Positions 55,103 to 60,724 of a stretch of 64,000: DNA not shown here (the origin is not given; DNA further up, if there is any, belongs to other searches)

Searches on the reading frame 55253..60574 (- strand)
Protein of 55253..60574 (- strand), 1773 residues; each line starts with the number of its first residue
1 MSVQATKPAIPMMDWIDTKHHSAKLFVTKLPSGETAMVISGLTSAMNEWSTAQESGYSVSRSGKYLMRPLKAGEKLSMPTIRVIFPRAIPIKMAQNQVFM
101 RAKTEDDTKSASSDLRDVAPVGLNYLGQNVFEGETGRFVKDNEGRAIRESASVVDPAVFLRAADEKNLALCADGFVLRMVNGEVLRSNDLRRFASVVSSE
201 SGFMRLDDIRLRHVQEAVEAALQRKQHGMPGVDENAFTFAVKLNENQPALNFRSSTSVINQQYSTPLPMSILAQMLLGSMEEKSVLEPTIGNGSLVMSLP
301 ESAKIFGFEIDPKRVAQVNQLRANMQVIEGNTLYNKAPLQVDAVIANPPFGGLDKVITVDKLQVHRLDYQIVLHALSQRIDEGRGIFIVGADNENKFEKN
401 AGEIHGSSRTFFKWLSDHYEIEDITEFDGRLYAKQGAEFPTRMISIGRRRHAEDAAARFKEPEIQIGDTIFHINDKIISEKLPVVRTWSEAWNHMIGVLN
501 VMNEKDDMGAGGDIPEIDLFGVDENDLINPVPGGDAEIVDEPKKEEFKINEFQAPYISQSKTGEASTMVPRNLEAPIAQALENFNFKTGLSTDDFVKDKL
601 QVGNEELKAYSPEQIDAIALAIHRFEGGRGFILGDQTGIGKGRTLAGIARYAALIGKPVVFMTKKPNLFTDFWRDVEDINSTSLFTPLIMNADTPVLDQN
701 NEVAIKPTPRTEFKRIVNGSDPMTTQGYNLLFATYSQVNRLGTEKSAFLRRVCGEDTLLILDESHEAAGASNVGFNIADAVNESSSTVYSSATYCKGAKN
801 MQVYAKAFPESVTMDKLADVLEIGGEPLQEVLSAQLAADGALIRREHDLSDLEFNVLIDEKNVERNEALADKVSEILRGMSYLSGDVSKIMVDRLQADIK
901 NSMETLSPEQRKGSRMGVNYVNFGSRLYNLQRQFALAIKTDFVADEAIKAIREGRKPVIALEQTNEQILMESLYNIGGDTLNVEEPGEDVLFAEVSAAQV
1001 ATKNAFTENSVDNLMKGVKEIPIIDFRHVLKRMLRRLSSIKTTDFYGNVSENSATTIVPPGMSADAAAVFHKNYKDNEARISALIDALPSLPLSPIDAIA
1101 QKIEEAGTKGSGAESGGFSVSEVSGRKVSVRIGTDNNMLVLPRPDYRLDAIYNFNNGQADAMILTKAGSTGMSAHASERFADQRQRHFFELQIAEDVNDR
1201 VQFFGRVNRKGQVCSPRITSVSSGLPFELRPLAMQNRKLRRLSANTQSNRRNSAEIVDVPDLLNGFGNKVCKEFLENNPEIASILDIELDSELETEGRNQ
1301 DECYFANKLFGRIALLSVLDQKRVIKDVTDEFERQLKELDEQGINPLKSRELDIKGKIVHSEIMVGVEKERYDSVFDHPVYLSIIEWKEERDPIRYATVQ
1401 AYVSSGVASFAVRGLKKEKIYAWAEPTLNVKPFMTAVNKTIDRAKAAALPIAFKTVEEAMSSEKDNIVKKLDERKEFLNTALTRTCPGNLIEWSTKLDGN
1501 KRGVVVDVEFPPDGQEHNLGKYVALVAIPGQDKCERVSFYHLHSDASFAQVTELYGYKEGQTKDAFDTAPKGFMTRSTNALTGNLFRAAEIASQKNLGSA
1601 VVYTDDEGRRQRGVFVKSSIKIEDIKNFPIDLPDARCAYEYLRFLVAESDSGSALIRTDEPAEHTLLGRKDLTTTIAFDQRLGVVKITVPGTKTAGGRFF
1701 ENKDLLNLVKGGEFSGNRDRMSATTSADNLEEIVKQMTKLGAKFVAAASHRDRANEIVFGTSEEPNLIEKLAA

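Call 44: search_protein_families(library=pfam, proteins=[window:55253-60574:-], max_evalue=0.001)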
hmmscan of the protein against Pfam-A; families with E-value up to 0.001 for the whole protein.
window:55253-60574:- (1773 aa): 3 families
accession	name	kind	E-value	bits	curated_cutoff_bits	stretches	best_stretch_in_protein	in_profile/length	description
PF13871.12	Helicase_C_4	-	2.9e-18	67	30.5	1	1118-1343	14-263/271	C-terminal domain on Strawberry notch homologue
PF13872.12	AAA_34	-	5.2e-14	52.3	27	1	608-857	34-292/306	P-loop containing NTP hydrolase pore-1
PF02384.22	N6_Mtase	-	8.6e-05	22.4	20.4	1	262-388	27-182/311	N-6 DNA Methylase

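Call 90: search_protein_families(library=padloc, proteins=[window:55253-60574:-], max_evalue=0.001)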
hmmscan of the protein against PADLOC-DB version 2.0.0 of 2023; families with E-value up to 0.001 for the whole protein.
window:55253-60574:- (1773 aa): 4 families
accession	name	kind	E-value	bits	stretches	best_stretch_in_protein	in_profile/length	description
PDLC03331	MTase_II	-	2.6e-05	21.1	1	261-350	30-126/541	Type II methyltransferase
PDLC03267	MTase_II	-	0.00017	18.7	1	262-350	15-116/539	Type II methyltransferase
PDLC03258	MTase_II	-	0.00018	18.8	1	282-353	42-115/366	Type II methyltransferase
PDLC03282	MTase_II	-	0.00092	16.6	0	268-362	19-102/386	Type II methyltransferase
